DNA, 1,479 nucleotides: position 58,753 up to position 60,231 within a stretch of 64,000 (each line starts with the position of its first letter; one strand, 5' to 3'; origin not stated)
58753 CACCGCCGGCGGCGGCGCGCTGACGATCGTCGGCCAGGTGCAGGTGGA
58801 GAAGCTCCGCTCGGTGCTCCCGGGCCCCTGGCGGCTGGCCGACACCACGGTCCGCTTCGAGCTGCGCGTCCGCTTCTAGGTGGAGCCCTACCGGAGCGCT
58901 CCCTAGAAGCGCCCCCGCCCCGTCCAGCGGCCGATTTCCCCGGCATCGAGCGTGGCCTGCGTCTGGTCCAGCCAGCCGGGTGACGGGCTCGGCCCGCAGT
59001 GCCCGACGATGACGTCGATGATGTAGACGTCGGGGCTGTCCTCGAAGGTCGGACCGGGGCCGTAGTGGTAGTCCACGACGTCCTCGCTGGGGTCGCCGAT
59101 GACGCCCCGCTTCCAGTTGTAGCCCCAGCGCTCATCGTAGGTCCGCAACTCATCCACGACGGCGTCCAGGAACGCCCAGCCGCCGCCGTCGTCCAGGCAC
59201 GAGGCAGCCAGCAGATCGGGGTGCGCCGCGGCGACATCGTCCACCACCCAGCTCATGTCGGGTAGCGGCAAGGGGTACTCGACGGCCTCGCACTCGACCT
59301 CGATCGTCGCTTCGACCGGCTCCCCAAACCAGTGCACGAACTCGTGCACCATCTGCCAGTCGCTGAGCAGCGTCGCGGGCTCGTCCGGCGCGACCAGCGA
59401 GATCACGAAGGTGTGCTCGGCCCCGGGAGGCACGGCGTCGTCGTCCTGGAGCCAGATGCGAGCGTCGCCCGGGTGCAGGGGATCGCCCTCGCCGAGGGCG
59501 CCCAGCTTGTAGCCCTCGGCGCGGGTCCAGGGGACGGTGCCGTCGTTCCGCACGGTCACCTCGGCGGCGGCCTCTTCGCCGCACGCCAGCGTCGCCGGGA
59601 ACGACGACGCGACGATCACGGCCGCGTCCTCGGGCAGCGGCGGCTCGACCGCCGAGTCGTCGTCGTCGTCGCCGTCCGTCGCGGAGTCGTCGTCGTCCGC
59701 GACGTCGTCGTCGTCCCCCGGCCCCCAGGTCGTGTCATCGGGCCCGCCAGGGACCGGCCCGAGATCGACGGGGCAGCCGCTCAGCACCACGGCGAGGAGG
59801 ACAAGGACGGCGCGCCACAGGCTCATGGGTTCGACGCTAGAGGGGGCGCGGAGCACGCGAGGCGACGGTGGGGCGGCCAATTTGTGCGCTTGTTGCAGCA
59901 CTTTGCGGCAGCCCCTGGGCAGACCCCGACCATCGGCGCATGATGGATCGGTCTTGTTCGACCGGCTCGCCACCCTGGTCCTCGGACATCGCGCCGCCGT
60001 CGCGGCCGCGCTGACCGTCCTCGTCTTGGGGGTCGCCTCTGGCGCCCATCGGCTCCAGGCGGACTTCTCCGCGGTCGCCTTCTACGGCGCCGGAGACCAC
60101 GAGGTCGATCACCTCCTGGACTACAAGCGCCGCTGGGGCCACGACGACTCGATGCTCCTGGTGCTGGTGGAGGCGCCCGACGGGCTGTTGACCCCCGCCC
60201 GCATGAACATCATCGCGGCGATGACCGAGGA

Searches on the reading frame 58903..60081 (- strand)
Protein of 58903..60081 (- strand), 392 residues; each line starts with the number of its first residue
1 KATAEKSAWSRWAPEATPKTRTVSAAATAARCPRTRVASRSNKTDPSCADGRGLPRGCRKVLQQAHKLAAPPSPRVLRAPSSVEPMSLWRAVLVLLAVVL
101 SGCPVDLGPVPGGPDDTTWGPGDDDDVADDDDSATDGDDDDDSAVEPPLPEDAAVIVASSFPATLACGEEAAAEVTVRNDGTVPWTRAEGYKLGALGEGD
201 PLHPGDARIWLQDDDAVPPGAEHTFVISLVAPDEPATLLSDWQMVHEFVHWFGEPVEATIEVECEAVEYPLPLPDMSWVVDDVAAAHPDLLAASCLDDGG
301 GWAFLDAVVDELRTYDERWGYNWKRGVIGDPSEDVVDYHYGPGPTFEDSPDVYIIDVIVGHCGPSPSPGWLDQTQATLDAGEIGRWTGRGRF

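Call 20: search_protein_families(library=pfam, proteins=[window:58903-60081:-], max_evalue=0.001)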
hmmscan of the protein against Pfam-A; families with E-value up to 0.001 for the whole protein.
window:58903-60081:- (392 aa): 1 family
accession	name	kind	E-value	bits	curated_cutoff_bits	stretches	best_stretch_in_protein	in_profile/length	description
PF16158.11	N_BRCA1_IG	-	1.9e-07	32.1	28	1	172-262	15-108/108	Ig-like domain from next to BRCA1 gene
